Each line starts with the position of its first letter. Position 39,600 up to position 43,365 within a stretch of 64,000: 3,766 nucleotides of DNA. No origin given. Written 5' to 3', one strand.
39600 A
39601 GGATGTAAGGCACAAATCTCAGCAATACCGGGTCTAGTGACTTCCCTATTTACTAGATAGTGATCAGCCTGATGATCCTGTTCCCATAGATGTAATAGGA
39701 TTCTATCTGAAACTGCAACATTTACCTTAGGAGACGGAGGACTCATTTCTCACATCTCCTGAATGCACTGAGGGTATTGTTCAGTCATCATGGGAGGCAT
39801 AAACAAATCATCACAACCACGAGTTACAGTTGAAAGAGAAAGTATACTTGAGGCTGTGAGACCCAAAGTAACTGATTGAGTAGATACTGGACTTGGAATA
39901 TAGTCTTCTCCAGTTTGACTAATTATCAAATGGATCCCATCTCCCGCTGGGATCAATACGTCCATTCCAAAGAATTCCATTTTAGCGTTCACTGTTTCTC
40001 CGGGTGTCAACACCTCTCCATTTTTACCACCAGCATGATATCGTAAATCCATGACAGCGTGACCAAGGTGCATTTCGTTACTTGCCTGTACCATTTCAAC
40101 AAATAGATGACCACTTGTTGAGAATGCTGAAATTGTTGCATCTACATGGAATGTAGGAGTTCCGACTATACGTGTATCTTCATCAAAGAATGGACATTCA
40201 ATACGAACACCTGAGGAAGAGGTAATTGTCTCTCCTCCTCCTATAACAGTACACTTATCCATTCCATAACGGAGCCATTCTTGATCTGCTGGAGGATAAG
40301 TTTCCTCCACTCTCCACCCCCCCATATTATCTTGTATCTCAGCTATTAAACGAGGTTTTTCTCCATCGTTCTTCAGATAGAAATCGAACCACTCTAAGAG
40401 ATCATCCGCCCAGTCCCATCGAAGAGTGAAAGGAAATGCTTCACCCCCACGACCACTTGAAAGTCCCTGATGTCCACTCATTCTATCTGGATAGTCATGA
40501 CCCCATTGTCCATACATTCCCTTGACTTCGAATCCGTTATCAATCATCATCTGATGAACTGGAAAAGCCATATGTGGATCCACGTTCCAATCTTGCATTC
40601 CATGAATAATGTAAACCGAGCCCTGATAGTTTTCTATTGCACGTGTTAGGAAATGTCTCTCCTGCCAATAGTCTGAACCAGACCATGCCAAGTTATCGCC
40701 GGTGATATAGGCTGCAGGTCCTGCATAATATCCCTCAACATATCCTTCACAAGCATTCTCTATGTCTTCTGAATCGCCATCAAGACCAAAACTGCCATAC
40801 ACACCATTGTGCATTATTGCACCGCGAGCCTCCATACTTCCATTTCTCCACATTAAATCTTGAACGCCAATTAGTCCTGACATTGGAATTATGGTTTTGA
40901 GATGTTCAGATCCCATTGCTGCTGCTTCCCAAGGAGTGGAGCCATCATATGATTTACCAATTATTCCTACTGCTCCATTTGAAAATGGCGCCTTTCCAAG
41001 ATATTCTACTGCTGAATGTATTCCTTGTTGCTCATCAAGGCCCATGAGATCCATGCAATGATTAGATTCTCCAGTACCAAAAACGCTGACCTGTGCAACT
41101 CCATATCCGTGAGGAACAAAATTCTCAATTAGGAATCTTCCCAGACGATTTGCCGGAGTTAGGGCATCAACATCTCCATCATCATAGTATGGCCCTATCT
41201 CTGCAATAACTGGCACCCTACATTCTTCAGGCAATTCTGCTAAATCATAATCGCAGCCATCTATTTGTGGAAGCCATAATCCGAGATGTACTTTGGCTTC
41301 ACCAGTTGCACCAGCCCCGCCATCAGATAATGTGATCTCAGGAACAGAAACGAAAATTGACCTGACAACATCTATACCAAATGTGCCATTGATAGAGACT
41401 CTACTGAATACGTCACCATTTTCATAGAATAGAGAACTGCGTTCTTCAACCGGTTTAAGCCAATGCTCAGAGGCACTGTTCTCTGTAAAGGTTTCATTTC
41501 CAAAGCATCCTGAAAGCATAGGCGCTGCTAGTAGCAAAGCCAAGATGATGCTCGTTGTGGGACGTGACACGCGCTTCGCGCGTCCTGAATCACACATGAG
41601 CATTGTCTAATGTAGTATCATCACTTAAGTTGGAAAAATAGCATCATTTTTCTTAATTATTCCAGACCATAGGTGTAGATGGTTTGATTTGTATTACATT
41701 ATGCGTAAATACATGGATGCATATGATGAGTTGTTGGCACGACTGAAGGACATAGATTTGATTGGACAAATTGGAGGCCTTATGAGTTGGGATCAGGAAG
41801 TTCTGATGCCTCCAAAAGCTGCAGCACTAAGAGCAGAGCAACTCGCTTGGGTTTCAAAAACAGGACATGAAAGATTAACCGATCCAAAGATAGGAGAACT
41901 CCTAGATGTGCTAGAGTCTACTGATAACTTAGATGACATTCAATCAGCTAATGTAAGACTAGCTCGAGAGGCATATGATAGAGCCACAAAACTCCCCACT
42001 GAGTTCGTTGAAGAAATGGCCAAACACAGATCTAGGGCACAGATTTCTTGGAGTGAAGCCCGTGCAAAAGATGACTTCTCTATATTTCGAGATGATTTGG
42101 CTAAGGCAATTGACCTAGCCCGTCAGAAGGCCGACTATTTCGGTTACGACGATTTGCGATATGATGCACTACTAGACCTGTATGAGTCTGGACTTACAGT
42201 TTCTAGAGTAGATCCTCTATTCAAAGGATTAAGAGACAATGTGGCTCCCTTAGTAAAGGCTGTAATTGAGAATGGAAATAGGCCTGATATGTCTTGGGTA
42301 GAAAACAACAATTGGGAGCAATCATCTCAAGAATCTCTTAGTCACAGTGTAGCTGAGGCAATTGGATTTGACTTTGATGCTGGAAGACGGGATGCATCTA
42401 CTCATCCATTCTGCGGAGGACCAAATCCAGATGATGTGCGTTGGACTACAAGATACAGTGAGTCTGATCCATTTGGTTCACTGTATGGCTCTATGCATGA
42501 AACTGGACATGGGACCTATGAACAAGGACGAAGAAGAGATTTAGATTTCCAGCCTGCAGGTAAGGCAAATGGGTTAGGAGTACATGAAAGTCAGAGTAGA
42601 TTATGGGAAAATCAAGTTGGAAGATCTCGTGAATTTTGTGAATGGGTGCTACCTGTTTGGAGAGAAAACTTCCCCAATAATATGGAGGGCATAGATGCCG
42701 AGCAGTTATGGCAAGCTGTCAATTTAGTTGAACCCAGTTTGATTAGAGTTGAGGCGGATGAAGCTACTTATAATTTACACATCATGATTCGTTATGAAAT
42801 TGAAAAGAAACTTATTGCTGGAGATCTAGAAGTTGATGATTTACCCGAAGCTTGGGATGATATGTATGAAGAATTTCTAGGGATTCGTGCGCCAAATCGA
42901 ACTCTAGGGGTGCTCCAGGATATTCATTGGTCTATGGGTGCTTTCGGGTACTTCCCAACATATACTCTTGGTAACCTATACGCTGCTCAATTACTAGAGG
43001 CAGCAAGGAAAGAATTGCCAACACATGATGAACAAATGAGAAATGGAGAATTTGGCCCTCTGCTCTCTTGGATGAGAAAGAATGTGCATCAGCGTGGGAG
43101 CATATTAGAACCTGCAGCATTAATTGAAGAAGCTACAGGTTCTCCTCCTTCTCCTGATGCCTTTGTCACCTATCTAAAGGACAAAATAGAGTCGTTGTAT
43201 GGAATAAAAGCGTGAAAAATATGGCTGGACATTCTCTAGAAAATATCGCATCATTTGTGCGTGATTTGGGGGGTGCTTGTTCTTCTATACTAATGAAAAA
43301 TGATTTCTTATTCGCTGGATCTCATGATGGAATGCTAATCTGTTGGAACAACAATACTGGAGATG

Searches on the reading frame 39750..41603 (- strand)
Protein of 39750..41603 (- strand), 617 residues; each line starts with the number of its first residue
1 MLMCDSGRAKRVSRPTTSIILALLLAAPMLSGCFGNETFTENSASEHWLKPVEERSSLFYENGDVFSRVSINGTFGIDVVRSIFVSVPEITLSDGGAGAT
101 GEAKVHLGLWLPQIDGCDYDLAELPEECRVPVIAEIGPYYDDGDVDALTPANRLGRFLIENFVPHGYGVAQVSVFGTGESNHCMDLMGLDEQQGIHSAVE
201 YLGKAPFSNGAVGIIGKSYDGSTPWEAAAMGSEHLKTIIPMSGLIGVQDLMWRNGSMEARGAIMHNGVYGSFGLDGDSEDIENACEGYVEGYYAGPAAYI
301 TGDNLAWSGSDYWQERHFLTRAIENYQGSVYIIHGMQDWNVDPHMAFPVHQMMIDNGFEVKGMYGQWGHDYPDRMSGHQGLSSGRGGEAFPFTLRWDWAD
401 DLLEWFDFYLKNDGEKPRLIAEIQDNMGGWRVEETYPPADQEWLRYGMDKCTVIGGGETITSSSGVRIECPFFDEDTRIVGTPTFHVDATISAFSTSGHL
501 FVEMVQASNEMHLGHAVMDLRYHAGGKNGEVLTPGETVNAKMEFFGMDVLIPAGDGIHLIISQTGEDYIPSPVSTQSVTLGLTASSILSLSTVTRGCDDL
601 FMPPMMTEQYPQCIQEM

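Call 72: search_protein_families(library=pfam, proteins=[window:39750-41603:-], max_evalue=0.00001)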
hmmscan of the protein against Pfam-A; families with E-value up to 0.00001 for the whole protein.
window:39750-41603:- (617 aa): 2 families
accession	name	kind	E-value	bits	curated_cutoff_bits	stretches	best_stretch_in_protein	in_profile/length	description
PF02129.25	Peptidase_S15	-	3.3e-31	109.4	23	1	126-370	15-261/262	X-Pro dipeptidyl-peptidase (S15 family)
PF08530.16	PepX_C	-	9.4e-12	45.7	22.5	1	462-581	76-196/217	X-Pro dipeptidyl-peptidase C-terminal non-catalytic domain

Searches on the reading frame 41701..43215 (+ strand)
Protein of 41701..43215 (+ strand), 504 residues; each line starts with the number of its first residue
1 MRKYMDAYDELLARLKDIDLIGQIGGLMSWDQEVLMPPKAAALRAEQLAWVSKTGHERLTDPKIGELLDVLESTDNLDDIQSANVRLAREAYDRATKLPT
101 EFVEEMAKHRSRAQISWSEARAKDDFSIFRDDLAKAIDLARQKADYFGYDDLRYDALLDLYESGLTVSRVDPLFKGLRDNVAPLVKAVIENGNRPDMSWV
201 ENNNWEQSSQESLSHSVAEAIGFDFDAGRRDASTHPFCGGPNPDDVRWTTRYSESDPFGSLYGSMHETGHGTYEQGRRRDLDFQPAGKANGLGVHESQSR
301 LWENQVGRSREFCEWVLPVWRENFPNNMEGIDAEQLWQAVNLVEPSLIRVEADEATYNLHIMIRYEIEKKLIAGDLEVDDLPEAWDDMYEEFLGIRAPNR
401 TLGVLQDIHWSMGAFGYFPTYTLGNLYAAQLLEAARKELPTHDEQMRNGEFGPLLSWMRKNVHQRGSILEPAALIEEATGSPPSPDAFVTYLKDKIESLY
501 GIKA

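Call 72: search_protein_families(library=pfam, proteins=[window:41701-43215:+], max_evalue=0.00001)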
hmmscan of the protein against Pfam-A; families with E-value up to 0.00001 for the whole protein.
window:41701-43215:+ (504 aa): 1 family
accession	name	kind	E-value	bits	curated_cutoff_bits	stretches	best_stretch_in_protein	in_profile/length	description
PF02074.21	Peptidase_M32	-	2.3e-175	584.4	25.1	1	11-496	2-489/489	Carboxypeptidase Taq (M32) metallopeptidase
